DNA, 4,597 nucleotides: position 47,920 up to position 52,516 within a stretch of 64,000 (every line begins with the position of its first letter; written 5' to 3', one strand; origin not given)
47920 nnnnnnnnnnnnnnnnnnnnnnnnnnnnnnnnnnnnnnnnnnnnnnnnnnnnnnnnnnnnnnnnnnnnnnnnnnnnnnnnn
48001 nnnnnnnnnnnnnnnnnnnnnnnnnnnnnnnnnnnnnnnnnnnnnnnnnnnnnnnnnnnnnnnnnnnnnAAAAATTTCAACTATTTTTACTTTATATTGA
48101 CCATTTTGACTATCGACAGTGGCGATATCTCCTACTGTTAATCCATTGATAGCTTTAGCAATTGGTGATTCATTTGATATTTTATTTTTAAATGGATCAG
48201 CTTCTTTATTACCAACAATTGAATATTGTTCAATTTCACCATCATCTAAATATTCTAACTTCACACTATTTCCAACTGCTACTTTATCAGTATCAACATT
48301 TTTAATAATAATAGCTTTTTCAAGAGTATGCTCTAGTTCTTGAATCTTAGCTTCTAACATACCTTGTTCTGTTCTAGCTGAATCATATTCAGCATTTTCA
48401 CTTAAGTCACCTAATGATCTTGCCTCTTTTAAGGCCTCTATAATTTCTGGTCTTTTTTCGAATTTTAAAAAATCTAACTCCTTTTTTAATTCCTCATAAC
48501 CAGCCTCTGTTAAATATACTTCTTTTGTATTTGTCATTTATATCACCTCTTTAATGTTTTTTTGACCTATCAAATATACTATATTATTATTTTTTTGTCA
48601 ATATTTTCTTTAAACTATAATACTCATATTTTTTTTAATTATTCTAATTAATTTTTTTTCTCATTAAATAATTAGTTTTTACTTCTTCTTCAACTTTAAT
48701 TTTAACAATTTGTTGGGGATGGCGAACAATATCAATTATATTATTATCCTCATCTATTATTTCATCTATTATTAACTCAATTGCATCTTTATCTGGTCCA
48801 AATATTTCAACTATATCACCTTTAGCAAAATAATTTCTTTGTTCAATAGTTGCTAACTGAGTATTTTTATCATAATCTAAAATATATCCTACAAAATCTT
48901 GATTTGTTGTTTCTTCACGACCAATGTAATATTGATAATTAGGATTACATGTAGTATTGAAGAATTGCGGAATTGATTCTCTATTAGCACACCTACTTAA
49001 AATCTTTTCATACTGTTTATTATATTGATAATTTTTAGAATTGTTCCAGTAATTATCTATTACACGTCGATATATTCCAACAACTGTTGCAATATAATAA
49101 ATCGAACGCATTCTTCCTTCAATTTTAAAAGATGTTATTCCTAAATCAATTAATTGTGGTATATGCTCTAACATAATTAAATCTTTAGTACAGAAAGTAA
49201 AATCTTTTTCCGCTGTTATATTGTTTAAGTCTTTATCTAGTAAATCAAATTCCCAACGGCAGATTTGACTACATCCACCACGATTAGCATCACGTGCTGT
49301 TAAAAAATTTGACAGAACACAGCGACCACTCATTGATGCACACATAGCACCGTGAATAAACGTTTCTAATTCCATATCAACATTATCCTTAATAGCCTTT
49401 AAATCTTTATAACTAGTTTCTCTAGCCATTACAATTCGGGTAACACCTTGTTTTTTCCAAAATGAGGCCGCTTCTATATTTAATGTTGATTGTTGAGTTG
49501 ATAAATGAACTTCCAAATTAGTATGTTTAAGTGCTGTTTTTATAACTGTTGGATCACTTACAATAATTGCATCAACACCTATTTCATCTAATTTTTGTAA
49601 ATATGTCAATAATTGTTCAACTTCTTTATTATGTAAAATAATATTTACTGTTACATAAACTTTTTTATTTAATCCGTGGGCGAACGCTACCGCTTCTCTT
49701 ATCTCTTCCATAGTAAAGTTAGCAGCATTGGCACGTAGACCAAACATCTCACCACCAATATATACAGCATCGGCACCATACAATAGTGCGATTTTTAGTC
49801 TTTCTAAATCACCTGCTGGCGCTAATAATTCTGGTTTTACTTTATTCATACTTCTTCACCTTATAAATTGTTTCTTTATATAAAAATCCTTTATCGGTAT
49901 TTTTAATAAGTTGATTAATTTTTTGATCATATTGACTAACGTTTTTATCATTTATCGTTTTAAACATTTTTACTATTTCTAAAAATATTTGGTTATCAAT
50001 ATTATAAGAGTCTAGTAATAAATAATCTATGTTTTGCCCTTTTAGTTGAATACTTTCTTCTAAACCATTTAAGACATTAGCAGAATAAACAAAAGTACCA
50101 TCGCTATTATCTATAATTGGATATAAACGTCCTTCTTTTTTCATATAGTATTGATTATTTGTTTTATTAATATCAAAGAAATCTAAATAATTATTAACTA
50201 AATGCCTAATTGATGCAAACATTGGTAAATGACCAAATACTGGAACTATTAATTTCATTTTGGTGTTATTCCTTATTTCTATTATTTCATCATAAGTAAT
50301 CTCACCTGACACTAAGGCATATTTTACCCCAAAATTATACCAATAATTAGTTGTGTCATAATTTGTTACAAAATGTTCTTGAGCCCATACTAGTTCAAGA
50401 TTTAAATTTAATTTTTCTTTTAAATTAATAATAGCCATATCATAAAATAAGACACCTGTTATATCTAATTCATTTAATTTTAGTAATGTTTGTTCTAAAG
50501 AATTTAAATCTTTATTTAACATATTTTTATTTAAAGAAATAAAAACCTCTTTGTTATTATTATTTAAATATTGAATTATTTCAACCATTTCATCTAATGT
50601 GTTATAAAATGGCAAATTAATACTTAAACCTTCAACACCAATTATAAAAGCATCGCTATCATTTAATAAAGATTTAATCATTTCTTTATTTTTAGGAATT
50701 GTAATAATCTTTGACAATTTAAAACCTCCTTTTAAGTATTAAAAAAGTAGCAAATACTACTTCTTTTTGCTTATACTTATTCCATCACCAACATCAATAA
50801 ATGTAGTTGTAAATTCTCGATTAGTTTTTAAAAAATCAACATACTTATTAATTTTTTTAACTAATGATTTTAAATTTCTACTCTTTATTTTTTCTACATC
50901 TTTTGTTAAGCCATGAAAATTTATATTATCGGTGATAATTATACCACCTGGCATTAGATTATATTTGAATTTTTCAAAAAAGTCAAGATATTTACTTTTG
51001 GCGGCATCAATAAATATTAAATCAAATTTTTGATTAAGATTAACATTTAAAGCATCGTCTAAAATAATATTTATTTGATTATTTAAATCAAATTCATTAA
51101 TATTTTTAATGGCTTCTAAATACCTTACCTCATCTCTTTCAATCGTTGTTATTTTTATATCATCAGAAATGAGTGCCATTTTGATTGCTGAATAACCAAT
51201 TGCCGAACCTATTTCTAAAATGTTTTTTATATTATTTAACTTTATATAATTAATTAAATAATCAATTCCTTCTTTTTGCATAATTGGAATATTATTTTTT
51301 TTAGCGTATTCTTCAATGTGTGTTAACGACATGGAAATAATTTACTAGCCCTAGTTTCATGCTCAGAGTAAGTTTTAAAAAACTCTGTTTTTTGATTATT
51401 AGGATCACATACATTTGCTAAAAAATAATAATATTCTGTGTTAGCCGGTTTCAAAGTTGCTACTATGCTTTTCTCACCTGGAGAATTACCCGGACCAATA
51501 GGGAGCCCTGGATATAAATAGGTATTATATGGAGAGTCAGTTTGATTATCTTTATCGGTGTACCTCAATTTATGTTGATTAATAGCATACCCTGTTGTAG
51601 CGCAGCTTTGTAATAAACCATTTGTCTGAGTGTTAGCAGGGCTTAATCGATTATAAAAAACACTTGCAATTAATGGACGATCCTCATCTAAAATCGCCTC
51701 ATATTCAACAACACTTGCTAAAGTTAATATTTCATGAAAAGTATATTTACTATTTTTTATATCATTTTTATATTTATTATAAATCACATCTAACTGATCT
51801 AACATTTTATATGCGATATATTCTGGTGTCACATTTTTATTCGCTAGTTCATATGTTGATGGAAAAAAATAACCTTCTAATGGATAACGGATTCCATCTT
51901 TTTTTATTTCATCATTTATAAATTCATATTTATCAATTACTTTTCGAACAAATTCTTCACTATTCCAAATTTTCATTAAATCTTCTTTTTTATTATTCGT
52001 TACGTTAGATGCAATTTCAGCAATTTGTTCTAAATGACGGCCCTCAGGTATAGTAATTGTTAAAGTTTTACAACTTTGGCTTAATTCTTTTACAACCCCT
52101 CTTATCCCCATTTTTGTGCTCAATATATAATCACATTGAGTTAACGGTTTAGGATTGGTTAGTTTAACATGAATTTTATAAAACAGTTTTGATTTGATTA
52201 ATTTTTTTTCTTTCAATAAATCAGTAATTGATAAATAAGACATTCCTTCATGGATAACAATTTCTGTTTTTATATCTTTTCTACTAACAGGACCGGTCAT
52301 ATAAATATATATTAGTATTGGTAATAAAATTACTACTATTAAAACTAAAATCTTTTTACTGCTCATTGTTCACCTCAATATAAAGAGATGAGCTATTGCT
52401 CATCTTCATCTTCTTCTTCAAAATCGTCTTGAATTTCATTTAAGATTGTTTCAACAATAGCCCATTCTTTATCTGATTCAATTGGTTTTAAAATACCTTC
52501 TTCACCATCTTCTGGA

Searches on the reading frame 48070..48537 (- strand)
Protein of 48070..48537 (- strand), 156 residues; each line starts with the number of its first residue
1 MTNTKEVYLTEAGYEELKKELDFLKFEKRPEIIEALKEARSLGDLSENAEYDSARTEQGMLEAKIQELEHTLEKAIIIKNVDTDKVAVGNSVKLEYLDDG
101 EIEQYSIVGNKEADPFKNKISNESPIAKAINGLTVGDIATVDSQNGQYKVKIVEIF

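Call 56: search_protein_families(library=pfam, proteins=[window:48070-48537:-], max_evalue=0.0001)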
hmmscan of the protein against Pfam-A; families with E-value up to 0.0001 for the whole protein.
window:48070-48537:- (156 aa): 2 families
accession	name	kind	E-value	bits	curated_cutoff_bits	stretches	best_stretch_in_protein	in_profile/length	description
PF03449.20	GreA_GreB_N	-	7.6e-29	100.2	24.5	1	7-77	1-71/71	Transcription elongation factor, N-terminal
PF01272.25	GreA_GreB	-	4.2e-24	84.8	26.9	1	83-155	3-75/77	Transcription elongation factor, GreA/GreB, C-term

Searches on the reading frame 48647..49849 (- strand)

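Call 56: search_protein_families(library=pfam, proteins=[window:48647-49849:-], max_evalue=0.0001)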
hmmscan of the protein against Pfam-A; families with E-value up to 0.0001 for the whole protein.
window:48647-49849:- (401 aa): 2 families
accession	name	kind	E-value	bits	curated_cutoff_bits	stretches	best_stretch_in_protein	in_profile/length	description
PF01136.24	Peptidase_U32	-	1.5e-78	263.8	22.4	1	78-297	2-227/233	Peptidase family U32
PF16325.11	Peptidase_U32_C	-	5.9e-26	90.9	28.2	1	316-397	2-83/83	Peptidase family U32 C-terminal domain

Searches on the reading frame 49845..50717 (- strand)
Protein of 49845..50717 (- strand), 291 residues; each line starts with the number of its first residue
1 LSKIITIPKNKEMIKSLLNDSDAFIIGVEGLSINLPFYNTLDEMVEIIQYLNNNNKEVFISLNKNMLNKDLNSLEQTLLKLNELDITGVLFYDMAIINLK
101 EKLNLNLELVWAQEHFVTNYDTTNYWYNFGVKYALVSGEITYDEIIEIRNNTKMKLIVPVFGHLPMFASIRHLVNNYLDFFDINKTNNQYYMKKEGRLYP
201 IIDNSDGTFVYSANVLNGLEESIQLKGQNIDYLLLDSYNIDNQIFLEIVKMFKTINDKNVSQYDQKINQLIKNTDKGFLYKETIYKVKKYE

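Call 56: search_protein_families(library=pfam, proteins=[window:49845-50717:-], max_evalue=0.0001)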
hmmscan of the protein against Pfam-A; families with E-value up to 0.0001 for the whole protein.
window:49845-50717:- (291 aa): 1 family
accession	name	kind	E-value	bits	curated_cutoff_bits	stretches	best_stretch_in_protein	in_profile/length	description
PF01136.24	Peptidase_U32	-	2e-21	76.8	22.4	1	72-264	2-203/233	Peptidase family U32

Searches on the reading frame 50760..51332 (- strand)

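Call 56: search_protein_families(library=pfam, proteins=[window:50760-51332:-], max_evalue=0.0001)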
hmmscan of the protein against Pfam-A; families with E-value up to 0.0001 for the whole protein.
window:50760-51332:- (191 aa): 6 families
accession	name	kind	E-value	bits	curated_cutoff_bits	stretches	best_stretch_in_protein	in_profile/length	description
PF01596.23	Methyltransf_3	-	1.5e-24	86.8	22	1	8-190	16-203/204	O-methyltransferase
PF01135.25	PCMT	-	3.8e-09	37.1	20.3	1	25-167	64-202/210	Protein-L-isoaspartate(D-aspartate) O-methyltransferase (PCMT)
PF13578.12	Methyltransf_24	-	6.2e-07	30.7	26.3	1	39-137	1-105/105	Methyltransferase domain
PF02353.26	CMAS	-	9.2e-06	25.6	27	1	15-145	43-175/273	Mycolic acid cyclopropane synthetase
PF02527.21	GidB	-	2.5e-05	24.2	27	1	23-113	36-126/184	rRNA small subunit methyltransferase G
PF02390.23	Methyltransf_4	-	5.7e-05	23.1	24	0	38-97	5-63/173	Putative methyltransferase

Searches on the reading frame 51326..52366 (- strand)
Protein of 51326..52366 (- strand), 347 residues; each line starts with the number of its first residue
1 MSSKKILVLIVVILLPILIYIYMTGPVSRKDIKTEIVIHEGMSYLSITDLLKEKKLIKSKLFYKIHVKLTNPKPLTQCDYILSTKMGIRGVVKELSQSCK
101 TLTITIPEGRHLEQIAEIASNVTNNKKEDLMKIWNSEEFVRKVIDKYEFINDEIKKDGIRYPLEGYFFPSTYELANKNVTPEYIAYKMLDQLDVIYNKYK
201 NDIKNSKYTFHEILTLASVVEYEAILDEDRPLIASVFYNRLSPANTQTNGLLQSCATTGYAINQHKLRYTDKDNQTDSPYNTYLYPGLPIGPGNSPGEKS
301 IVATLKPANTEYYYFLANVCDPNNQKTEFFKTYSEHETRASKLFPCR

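Call 56: search_protein_families(library=pfam, proteins=[window:51326-52366:-], max_evalue=0.0001)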
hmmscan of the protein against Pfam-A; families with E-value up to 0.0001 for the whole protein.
window:51326-52366:- (347 aa): 1 family
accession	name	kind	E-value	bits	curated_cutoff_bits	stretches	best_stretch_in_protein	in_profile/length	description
PF02618.21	YceG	-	1.8e-68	231.5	32.4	1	36-340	1-273/275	YceG-like family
